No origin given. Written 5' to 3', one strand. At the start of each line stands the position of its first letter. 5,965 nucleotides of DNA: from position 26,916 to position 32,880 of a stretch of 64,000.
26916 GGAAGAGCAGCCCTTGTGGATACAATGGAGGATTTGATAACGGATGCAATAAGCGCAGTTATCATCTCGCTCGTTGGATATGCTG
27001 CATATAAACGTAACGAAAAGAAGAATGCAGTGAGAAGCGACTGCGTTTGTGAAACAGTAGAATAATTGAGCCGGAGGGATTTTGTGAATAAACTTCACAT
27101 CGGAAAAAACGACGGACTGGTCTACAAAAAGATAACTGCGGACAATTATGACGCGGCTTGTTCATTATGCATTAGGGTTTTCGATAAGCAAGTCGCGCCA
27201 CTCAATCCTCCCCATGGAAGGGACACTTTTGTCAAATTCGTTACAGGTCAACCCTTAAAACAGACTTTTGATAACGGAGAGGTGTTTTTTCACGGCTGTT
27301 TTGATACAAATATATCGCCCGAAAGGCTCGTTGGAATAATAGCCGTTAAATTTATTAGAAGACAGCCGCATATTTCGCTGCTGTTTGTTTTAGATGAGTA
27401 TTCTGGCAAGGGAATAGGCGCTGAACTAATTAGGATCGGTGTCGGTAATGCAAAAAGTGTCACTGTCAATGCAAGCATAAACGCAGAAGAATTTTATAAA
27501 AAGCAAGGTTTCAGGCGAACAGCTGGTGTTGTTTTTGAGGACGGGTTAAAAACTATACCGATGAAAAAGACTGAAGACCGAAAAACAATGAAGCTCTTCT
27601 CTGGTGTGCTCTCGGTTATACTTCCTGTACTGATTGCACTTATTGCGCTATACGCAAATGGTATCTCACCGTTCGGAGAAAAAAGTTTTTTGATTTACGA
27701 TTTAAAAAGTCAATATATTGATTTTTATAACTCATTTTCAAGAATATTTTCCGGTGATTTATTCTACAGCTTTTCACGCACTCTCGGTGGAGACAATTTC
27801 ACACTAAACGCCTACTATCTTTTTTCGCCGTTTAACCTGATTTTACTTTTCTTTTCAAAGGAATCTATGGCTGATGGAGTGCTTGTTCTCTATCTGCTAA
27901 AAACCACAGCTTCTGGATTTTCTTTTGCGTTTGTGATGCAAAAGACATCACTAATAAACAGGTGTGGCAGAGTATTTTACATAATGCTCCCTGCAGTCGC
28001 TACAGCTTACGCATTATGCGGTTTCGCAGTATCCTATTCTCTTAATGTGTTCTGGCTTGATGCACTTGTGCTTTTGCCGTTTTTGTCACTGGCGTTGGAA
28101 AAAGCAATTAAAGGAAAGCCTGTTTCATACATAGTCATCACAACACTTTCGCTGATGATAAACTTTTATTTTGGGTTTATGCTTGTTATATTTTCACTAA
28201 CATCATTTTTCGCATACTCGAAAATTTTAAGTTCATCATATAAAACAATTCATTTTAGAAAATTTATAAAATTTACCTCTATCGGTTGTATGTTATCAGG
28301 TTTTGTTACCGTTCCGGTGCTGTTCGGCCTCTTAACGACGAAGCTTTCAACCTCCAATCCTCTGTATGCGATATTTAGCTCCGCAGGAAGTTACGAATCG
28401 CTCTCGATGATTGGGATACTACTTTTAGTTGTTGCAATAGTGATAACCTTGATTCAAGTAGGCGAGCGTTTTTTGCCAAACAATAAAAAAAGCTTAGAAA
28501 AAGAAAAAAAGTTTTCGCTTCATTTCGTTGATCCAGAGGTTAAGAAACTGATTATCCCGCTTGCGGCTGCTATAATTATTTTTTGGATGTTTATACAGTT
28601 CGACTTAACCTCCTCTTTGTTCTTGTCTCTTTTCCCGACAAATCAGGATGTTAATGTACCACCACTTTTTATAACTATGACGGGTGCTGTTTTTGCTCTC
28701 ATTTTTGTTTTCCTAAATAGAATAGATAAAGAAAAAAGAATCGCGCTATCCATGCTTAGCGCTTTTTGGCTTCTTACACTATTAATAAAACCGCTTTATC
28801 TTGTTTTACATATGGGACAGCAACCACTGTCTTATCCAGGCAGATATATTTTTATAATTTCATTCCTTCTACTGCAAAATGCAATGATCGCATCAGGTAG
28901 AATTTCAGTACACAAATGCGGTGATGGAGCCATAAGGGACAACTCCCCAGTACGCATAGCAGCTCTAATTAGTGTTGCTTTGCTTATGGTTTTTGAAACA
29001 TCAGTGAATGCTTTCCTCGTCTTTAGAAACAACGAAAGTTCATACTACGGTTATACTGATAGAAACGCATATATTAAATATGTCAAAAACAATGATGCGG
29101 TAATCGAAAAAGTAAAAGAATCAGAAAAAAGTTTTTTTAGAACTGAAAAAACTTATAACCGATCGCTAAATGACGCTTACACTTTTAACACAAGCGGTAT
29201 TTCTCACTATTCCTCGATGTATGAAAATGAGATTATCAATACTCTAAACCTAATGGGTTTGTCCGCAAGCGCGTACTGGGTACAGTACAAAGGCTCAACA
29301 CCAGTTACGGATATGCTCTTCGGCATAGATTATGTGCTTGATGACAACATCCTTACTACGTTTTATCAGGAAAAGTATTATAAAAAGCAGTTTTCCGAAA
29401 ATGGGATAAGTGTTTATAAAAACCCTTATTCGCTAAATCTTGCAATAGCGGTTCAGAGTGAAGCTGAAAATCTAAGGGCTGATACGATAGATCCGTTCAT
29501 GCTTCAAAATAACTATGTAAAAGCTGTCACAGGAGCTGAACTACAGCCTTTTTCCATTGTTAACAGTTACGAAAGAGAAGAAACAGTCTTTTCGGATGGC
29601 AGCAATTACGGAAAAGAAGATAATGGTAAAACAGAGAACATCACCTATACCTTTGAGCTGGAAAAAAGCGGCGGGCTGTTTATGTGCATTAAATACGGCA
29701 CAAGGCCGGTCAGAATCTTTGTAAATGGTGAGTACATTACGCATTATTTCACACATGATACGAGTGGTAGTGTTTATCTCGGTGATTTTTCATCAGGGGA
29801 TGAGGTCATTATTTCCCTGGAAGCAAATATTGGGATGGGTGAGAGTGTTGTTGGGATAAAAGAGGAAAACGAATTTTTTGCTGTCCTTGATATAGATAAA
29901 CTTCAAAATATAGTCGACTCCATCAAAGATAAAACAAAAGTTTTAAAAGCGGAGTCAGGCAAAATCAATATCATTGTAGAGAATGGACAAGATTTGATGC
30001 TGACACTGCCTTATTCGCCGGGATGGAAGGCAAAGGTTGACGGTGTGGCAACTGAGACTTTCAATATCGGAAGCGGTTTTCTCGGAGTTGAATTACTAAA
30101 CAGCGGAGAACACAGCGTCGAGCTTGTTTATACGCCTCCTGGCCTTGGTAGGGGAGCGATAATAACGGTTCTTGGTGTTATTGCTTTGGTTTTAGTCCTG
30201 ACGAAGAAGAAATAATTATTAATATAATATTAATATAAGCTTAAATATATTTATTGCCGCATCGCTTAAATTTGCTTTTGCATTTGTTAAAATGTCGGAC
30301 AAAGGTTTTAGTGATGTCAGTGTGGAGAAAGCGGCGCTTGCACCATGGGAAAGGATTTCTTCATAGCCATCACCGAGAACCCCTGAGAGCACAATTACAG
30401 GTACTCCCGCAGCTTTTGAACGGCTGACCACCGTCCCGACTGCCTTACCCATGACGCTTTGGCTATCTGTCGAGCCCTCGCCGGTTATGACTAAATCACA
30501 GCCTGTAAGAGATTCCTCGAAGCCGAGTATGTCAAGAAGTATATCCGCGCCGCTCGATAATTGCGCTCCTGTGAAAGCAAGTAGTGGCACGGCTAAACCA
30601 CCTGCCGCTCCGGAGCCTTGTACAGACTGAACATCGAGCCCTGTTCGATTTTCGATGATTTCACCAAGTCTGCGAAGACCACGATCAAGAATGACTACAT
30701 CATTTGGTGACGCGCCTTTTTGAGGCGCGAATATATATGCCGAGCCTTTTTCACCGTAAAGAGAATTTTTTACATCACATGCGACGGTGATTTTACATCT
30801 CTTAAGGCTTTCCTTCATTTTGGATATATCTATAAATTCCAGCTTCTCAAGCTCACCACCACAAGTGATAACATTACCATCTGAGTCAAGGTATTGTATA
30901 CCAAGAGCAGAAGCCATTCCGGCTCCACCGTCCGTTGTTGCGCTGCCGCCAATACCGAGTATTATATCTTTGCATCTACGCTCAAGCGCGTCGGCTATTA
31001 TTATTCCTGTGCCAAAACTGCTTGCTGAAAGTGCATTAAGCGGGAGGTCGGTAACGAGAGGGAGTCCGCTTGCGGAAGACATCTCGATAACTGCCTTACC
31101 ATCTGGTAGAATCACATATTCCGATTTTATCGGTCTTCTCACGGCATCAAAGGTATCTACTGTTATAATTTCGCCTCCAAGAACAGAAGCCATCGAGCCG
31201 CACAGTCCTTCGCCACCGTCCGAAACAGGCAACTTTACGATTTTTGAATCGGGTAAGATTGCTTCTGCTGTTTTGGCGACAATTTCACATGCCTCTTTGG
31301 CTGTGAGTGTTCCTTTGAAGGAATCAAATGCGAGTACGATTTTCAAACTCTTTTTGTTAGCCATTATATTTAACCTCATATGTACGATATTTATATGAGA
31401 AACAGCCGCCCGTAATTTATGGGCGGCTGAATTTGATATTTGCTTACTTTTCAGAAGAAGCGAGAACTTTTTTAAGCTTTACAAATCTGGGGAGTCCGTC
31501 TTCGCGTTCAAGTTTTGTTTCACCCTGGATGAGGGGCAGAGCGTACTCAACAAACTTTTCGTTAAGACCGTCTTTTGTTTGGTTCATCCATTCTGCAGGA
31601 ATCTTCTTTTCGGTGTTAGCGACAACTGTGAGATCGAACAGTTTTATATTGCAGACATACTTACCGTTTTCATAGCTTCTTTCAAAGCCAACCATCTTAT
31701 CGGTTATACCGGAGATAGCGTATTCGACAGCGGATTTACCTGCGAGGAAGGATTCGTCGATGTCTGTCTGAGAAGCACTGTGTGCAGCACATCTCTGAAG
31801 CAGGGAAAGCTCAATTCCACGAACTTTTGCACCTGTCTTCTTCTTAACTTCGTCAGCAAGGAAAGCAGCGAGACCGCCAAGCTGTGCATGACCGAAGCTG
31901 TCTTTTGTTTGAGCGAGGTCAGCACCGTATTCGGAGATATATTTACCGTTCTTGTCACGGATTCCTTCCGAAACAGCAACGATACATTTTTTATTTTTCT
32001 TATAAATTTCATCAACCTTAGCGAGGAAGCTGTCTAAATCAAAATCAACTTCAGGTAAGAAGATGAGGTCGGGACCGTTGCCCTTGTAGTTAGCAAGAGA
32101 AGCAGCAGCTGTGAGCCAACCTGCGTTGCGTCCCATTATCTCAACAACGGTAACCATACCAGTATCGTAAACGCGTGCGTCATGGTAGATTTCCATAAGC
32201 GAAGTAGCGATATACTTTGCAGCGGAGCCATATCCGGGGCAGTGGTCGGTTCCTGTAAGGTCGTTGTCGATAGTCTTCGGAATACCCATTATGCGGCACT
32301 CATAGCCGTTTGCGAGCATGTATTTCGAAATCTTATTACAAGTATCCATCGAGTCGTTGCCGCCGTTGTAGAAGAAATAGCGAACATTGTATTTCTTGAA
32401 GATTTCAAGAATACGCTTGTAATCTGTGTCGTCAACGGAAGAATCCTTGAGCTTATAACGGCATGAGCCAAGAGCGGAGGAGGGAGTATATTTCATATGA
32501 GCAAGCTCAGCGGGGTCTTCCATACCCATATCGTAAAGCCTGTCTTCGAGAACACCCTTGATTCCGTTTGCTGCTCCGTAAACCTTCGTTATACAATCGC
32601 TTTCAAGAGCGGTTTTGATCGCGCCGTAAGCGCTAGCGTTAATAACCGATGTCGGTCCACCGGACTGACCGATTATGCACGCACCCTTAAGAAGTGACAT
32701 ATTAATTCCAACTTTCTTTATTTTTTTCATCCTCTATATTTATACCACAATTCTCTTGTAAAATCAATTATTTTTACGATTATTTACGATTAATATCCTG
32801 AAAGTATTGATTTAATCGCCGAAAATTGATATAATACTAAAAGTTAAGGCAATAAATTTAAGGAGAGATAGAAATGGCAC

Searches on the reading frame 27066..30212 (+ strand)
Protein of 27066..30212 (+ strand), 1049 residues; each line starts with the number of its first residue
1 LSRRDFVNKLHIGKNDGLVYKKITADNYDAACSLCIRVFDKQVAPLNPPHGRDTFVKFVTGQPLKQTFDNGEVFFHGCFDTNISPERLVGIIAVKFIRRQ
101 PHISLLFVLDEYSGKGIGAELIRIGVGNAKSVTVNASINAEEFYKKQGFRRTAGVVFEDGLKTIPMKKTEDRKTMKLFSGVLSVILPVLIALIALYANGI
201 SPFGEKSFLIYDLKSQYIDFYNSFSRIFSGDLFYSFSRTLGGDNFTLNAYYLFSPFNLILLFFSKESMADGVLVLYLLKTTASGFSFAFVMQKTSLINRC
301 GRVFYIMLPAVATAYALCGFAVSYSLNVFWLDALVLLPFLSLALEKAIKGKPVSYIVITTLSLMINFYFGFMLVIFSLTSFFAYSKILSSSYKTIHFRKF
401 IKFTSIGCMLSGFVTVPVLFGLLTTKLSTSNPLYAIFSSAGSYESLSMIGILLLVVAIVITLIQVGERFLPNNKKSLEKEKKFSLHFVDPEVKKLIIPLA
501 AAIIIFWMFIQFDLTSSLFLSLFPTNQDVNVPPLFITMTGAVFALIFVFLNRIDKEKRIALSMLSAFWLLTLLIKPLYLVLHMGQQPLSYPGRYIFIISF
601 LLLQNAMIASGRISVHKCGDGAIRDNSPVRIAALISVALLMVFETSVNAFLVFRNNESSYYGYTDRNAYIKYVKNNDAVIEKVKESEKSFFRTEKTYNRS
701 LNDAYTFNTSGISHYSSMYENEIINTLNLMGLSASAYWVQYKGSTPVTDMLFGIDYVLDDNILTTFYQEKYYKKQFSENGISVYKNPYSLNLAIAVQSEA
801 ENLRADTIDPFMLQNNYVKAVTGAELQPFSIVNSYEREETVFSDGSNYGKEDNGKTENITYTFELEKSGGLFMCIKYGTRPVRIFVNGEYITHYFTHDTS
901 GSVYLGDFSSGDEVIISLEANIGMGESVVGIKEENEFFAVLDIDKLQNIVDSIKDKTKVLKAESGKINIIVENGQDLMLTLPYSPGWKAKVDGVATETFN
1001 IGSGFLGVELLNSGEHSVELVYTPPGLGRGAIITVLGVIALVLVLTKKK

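Call 32: search_protein_families(library=pfam, proteins=[window:27066-30212:+], max_evalue=0.0001)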
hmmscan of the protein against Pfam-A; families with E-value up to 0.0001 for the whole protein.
window:27066-30212:+ (1049 aa): 3 families
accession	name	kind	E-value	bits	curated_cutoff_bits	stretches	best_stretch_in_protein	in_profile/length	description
PF09586.16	YfhO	-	4e-129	432.8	28.5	3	628-1034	421-835/835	Bacterial membrane protein YfhO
PF13673.13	Acetyltransf_10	-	6.2e-23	81.6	23.6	1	50-169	8-127/128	Acetyltransferase (GNAT) domain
PF13508.13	Acetyltransf_7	-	1.8e-07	31.9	27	1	86-150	12-83/84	Acetyltransferase (GNAT) domain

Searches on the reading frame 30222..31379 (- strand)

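Call 32: search_protein_families(library=pfam, proteins=[window:30222-31379:-], max_evalue=0.0001)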
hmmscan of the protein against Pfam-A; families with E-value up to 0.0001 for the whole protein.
window:30222-31379:- (386 aa): 1 family
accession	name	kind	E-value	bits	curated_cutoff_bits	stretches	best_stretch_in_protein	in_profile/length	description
PF02595.20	Gly_kinase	-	1.6e-127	425.9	23.3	1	14-382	1-371/372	Glycerate kinase family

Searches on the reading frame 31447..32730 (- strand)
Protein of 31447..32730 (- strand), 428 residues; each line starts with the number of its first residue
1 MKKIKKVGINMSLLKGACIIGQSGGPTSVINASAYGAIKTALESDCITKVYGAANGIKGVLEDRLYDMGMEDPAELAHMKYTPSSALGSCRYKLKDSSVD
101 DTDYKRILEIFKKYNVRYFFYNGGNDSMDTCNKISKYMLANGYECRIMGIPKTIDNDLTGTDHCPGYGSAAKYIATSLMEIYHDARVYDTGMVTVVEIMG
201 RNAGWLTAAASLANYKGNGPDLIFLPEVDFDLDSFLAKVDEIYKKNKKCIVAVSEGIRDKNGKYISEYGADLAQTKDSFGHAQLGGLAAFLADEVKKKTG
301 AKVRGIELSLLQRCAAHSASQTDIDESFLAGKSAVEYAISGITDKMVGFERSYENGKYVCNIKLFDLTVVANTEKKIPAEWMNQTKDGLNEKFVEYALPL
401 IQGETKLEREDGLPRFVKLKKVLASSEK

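Call 32: search_protein_families(library=pfam, proteins=[window:31447-32730:-], max_evalue=0.0001)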
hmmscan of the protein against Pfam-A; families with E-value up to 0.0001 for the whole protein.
window:31447-32730:- (428 aa): 1 family
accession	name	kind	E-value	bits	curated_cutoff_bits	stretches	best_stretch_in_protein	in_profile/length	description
PF00365.25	PFK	-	1.4e-60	205.5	30.9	1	18-303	2-273/277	Phosphofructokinase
